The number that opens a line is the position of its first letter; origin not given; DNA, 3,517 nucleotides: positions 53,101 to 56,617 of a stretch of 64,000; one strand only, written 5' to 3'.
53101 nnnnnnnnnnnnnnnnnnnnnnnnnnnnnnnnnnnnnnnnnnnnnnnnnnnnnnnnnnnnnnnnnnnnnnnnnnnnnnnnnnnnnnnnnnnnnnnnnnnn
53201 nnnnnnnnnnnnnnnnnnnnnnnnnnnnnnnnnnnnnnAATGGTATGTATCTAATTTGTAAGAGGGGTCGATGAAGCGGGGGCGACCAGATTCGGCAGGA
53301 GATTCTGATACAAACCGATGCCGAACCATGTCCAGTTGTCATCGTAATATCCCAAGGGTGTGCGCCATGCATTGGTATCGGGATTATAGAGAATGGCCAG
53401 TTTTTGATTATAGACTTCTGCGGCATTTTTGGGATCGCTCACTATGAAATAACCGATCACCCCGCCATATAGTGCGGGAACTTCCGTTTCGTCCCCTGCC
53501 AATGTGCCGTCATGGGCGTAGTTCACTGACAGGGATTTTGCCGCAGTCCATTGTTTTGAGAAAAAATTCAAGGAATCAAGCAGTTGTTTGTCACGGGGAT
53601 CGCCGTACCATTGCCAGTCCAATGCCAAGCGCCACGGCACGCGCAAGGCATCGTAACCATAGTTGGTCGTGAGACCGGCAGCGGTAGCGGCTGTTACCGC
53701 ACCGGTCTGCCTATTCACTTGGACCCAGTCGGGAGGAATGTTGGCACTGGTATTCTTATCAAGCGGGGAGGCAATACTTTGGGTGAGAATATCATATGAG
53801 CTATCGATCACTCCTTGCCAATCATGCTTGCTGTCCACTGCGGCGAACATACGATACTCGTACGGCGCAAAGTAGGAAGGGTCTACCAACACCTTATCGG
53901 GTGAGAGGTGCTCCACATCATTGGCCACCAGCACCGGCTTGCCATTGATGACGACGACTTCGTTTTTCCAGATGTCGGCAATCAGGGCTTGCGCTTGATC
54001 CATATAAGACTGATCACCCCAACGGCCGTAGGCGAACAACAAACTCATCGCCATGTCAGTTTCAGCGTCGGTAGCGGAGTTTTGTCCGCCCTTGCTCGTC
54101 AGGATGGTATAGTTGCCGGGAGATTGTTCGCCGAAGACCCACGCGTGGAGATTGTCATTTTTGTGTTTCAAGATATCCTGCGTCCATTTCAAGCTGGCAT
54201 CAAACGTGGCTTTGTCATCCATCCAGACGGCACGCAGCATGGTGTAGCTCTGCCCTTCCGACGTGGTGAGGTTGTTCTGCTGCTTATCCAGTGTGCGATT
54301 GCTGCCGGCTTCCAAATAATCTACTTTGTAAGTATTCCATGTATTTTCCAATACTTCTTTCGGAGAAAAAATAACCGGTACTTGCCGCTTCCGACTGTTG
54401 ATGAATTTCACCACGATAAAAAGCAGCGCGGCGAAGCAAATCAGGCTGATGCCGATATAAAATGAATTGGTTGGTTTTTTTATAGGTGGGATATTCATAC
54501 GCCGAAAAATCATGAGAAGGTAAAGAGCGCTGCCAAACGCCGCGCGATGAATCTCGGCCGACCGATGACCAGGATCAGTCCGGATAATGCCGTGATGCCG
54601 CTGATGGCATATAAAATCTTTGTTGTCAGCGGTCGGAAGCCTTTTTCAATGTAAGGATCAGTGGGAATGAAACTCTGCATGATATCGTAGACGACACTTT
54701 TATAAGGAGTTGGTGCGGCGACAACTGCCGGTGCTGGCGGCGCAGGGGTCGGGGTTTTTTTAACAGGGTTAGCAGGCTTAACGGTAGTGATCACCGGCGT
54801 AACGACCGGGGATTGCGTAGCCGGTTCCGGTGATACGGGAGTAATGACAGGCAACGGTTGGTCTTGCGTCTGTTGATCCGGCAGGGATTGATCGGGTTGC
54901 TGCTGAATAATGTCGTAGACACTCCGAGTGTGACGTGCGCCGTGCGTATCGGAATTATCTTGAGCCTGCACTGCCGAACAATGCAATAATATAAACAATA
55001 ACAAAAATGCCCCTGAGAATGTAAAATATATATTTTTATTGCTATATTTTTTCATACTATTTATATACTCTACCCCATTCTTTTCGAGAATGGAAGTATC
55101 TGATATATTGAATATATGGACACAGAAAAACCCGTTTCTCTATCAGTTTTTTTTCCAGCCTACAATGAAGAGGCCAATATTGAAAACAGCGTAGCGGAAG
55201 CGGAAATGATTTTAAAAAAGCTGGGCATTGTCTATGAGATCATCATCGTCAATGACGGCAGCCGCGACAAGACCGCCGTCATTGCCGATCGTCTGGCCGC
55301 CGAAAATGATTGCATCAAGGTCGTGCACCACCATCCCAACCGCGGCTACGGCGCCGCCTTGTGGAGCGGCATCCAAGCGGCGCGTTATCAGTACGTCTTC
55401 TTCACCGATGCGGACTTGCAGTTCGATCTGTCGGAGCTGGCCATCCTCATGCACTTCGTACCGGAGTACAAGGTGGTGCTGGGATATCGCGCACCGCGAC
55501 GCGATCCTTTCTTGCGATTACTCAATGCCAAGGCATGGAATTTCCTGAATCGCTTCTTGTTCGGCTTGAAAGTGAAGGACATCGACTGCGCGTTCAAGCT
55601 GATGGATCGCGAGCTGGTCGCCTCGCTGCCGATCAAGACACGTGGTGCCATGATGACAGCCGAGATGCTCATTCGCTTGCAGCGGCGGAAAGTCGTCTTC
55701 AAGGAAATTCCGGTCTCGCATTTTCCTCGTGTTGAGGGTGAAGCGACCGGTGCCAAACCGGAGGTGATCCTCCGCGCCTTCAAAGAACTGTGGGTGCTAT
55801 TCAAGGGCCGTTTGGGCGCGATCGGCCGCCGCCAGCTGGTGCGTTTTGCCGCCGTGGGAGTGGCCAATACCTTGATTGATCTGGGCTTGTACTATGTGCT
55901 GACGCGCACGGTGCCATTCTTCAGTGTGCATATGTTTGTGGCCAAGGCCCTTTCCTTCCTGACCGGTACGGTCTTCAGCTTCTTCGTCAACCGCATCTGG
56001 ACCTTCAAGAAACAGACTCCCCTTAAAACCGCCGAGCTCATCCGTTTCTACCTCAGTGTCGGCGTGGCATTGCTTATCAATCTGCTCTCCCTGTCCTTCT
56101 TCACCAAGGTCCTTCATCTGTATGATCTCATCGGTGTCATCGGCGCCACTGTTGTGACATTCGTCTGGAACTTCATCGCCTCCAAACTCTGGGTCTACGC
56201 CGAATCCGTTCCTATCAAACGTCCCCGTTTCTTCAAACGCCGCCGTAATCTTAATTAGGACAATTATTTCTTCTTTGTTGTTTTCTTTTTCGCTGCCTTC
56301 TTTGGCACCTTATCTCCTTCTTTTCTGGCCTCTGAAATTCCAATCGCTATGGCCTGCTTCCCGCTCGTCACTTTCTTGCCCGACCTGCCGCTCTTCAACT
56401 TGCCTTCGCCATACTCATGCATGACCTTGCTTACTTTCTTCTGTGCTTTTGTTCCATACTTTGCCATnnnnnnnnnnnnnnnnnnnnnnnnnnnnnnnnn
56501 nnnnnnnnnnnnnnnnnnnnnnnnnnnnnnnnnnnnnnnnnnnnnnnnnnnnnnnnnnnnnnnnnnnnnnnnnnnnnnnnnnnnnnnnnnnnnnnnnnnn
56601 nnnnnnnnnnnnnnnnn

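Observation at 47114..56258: Eight-gene cellulose-like exopolysaccharide / glycosylation operon plus a divergent polyprenyl-phosphate sugar synthase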

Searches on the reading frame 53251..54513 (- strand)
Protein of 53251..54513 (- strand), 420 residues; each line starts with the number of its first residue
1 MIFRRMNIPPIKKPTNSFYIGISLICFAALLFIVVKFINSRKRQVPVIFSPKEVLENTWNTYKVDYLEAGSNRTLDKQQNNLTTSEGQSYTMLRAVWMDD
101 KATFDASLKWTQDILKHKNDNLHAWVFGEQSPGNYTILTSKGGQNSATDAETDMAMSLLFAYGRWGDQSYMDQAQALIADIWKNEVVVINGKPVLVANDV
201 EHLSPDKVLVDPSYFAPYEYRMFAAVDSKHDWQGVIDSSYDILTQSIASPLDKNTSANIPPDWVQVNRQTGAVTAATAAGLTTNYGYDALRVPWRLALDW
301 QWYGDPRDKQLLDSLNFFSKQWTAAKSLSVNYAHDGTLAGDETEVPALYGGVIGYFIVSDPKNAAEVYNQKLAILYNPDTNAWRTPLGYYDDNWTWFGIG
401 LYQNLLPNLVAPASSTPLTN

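Call 4: search_protein_families(library=pfam, proteins=[window:53251-54513:-], max_evalue=0.01)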
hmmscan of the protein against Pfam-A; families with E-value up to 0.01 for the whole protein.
window:53251-54513:- (420 aa): 1 family
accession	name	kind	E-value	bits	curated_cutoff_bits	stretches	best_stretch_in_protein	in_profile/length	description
PF01270.23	Glyco_hydro_8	-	1.6e-46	159.4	24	1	48-328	16-278/341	Glycosyl hydrolases family 8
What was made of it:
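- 53251..54513 (-): g2: GH8 endoglucanase (420 aa) tethered by one N-terminal TM helix (residues 20-38), with the catalytic domain outside the cell. It is the BcsZ-like trimming or release enzyme. PF01270, 1.6e-46 (call 4).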

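Call 5: search_protein_families(library=ncbifam, proteins=[window:53251-54513:-], max_evalue=0.01)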
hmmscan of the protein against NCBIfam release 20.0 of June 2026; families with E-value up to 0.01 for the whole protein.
window:53251-54513:- (420 aa): 1 family
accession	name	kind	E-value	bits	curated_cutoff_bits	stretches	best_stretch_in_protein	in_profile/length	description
NF008305.0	PRK11097.1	equivalog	9.2e-37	126.8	299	1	57-404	27-356/378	cellulose synthase complex periplasmic endoglucanase BcsZ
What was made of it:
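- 53251..54513 (-): BcsZ NF008305 scores 127 bits against a cut-off of 299 (call 5).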

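Call 22: search_solved_structures(query=window:53251-54513:-, show_alignments=2)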
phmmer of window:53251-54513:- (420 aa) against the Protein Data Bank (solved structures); distinct sequences matched with E-value up to 0.001: 33.
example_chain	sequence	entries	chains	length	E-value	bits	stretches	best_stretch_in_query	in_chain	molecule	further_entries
1cem_A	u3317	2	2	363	3.4e-26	95.3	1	59-373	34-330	CELLULASE CELA (1,4-BETA-D-GLUCAN-GLUCANOHYDROLASE) | endoglucanase A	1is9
1kwf_A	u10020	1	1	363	2.1e-25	92.7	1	59-373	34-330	Endoglucanase A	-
7f81_A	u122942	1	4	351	6.8e-22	81.1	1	58-296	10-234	Glucanase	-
5czl_A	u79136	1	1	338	4.7e-21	78.3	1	51-308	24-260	Glucanase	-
7f82_A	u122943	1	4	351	6.2e-21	78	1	58-294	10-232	Glucanase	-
1wzz_A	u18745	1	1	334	4.7e-20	75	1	55-294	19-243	Probable endoglucanase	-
9b87_A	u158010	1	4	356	4.9e-20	75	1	58-296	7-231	Endoglucanase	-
3qxf_A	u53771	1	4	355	5e-20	75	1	58-296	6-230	Endoglucanase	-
3qxq_A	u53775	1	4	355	1.4e-19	73.5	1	58-296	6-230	Endoglucanase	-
6vc5_A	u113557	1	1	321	2.2e-19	72.8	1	57-303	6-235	Endoglucanase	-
5gy3_A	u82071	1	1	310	1.1e-17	67.3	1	57-300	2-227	Glucanase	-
5cd2_A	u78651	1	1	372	3.2e-17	65.7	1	57-267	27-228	Endo-1,4-D-glucanase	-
1v5c_A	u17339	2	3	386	9.7e-15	57.5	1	81-322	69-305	chitosanase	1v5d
7cju_A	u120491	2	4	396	1e-14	57.4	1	81-322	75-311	Glucanase | chitosanase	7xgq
6srd_A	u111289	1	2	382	2.9e-13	52.7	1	66-316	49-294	Reducing-end xylose-releasing exo-oligoxylanase Rex8A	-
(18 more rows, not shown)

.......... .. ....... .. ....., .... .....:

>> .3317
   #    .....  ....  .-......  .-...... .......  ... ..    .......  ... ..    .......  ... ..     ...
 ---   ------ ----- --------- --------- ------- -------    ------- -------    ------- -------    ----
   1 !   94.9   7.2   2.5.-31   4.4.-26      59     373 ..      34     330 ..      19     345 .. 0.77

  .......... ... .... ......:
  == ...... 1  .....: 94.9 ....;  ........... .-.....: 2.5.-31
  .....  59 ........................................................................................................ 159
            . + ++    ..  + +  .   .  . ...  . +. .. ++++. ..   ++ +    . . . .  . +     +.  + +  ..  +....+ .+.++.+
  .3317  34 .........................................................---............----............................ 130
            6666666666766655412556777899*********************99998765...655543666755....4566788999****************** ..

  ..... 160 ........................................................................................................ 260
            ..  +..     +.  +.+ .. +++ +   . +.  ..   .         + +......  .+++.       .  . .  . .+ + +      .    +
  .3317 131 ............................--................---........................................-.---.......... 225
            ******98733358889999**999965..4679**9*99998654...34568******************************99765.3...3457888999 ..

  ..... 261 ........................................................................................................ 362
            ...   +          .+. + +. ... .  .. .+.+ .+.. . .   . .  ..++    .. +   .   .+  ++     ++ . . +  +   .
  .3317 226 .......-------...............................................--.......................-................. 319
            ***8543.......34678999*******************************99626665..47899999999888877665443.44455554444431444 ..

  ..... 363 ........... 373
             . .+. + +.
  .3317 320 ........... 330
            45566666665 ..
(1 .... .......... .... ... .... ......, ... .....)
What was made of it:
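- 53251..54513 (-): Best PDB hits are C. thermocellum CelA 1cem (3e-26) and BcsZ 3qxf (5e-20) (call 22).
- Closest known: Bacterial cellulose synthase system BcsA-BcsB-BcsZ. Same: A GH8 glucanase encoded alongside (calls 4, 22).
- GH8 includes chitosanases and xylanases (call 22).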

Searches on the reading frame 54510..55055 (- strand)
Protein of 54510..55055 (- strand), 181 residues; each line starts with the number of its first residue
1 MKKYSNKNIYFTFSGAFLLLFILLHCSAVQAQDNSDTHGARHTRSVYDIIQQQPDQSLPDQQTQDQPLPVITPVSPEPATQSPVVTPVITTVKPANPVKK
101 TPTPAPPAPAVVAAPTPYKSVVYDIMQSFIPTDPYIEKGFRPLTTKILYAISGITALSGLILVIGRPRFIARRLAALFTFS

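Call 4: search_protein_families(library=pfam, proteins=[window:54510-55055:-], max_evalue=0.01)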
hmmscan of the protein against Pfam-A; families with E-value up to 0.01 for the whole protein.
window:54510-55055:- (181 aa): 0 families

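Call 5: search_protein_families(library=ncbifam, proteins=[window:54510-55055:-], max_evalue=0.01)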
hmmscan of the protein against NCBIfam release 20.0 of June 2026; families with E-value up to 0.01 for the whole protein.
window:54510-55055:- (181 aa): 0 families

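Call 79: search_protein_families(library=padloc, proteins=[window:54510-55055:-], max_evalue=0.001)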
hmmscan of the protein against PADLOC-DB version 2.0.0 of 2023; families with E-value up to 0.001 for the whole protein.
window:54510-55055:- (181 aa): 0 families

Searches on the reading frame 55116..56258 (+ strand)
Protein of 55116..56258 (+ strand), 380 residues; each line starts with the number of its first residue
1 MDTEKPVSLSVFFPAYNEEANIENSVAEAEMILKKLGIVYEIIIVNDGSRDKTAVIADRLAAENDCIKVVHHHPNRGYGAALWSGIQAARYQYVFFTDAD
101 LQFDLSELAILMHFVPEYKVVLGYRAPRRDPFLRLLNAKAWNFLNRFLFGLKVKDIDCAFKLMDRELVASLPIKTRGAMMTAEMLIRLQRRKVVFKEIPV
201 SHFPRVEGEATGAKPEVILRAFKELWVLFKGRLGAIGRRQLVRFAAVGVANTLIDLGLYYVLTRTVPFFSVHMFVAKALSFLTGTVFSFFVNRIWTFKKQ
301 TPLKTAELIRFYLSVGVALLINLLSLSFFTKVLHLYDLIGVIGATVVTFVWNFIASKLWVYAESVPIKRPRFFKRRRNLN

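Call 4: search_protein_families(library=pfam, proteins=[window:55116-56258:+], max_evalue=0.01)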
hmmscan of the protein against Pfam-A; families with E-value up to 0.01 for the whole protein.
window:55116-56258:+ (380 aa): 4 families
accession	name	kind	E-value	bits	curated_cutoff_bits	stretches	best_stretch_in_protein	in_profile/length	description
PF00535.33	Glycos_transf_2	-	2.6e-26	93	23.3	1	10-168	1-164/168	Glycosyl transferase family 2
PF04138.20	GtrA_DPMS_TM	-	3.8e-25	88.8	26.1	1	243-360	1-116/117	GtrA/DPMS, transmembrane domain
PF10111.15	Glyco_tranf_2_2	-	3.6e-05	23.8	27.3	1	11-109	2-100/276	Glycosyltransferase like family 2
PF13641.12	Glyco_tranf_2_3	-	0.00074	20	27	1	9-189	3-175/230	Glycosyltransferase like family 2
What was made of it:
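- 55116..56258 (+): g9: divergent GT2 fused to a GtrA-type TM domain (380 aa). It is the proposed polyprenyl-phosphate sugar synthase and flippase module that supplies the GT-C donor. PF00535, 2.6e-26, plus PF04138 GtrA_DPMS_TM, 3.8e-25 (call 4).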

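Call 5: search_protein_families(library=ncbifam, proteins=[window:55116-56258:+], max_evalue=0.01)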
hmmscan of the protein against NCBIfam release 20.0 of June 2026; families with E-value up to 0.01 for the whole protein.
window:55116-56258:+ (380 aa): 17 families
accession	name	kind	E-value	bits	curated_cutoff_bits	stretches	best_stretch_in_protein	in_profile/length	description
TIGR03937.1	PgaC_IcaA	equivalog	1.5e-18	67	422.3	1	7-112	45-147/407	poly-beta-1,6-N-acetyl-D-glucosamine synthase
NF007986.1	PRK10714.1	equivalog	7.5e-18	64.6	529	1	9-210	8-208/316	undecaprenyl-phosphate 4-deoxy-4-formamido-L-arabinose transferase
NF047588.1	GlcsyltransPgfSStrep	equivalog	1.1e-15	57.7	500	1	8-170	2-166/308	glycosyltransferase PgfS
NF010496.0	PRK13915.1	equivalog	2.9e-14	52.9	262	1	6-102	30-128/307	glucosyl-3-phosphoglycerate synthase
TIGR04182.1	glyco_TIGR04182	equivalog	2e-13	50.4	325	1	10-229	3-215/293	S-layer glycoprotein N-glycosyltransferase AglJ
NF041391.1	DPhHxTase_Halo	equivalog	9.2e-13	47.7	375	1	15-206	3-187/213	dolichyl-phosphate hexose transferase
NF007482.0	PRK10073.1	equivalog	1.2e-12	47.5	423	1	7-104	6-99/334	glycosyltransferase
NF058614.1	PPMAGASynPpgS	equivalog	1.9e-12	47.1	370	1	11-200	4-194/226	polyprenyl-phospho-N-acetylgalactosaminyl synthase PpgS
NF047683.1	TeichurnBiosyTuaG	equivalog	1.7e-11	44.3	400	1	8-118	7-114/252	teichuronic acid biosynthesis protein TuaG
NF041875.1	EPS_EpsD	equivalog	1.4e-09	37.8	370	1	9-124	1-115/325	exopolysaccharide biosynthesis glycosyltransferase EpsD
TIGR04283.1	glyco_like_mftF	equivalog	1.5e-09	37.8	182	1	9-115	1-97/221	TIGR04283 family arsenosugar biosynthesis glycosyltransferase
TIGR03469.1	HpnB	hypoth_equivalog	6e-09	35.4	379.25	1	10-113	47-158/386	hopene-associated glycosyltransferase HpnB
TIGR03965.1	mycofact_glyco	equivalog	2e-08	33.5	280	1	4-102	71-166/467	mycofactocin biosynthesis glycosyltransferase MftF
NF038302.1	EPS_HpsE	equivalog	1.1e-05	24.6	300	1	8-106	2-102/307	hormogonium polysaccharide biosynthesis glycosyltransferase HpsE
NF053739.1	GlytfEpsEBac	equivalog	5.4e-05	22.3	450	1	9-100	3-92/265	glycosyltransferase EpsE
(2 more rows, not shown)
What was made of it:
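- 55116..56258 (+): NCBIfam hits are ArnC, PgfS, AglJ and PpgS, all below their cut-offs (call 5).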

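Call 76: search_solved_structures(query=window:55116-56258:+, max_evalue=0.001)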
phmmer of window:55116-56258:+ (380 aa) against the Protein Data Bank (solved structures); distinct sequences matched with E-value up to 0.001: 17.
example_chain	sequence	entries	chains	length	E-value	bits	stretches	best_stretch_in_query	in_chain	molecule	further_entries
5ekp_C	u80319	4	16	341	3.9e-16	62.3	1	6-176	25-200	Uncharacterized glycosyltransferase sll0501 | Glycosyltransferase sll0501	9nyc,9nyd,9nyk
9nye_A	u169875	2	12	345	4e-16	62.3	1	6-176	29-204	Glycosyltransferase sll0501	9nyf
5eke_A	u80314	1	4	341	4.3e-16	62.2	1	6-176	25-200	Uncharacterized glycosyltransferase sll0501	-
9hwj_A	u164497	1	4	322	3.4e-14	55.9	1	8-212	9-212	Undecaprenyl-phosphate 4-deoxy-4-formamido-L-arabinose transferase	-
9bhc_C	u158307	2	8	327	2.3e-12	49.9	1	8-210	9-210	Undecaprenyl-phosphate 4-deoxy-4-formamido-L-arabinose transferase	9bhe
8vxh_A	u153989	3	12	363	3e-12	49.5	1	8-210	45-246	Undecaprenyl-phosphate 4-deoxy-4-formamido-L-arabinose transferase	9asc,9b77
3bcv_A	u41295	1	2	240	2.2e-08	36.8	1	9-115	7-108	Putative glycosyltransferase protein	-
6p61_A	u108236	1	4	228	4.8e-08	35.7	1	5-115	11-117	Glycosyltransferase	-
5hea_A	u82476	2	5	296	1.7e-07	33.9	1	9-101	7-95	Putative glycosyltransferase (GalT1)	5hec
2z87_A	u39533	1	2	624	2.9e-06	29.8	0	9-102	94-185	Chondroitin synthase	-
2z86_A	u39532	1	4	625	2.9e-06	29.8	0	9-102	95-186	Chondroitin synthase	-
4y6n_A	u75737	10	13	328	1e-05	28.1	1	8-101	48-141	Glucosyl-3-phosphoglycerate synthase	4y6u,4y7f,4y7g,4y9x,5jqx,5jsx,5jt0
3e25_A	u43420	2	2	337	1e-05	28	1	8-101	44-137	Putative uncharacterized protein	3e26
4ddz_A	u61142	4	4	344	1.1e-05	27.9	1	8-101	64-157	GLUCOSYL-3-PHOSPHOGLYCERATE SYNTHASE (GpgS) | Glucosyl-3-phosphoglycerate synthase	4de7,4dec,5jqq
3ckj_A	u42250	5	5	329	0.00015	24.2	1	8-101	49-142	Putative uncharacterized protein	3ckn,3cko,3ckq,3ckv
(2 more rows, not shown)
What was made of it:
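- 55116..56258 (+): Best PDB hits are GtrB sll0501 5ekp (4e-16) and ArnC (call 76).
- On Three-component GtrB/GtrA/GT-C glycosylation system: Its best PDB hits are GtrB sll0501 and ArnC (calls 4, 76).
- g9 is GtrB/ArnC-like and carries GtrA (calls 4, 76).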

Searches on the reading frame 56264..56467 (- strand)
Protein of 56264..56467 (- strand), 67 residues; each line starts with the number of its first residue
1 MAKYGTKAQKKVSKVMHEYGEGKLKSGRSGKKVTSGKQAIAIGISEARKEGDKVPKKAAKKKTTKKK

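Call 34: search_protein_families(library=pfam, proteins=[window:56264-56467:-], max_evalue=0.001)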
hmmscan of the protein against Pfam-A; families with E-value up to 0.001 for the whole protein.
window:56264-56467:- (67 aa): 1 family
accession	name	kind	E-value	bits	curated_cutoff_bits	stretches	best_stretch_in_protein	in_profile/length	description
PF20106.4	DUF6496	-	8e-21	74.6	24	1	3-57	1-57/58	Family of unknown function (DUF6496)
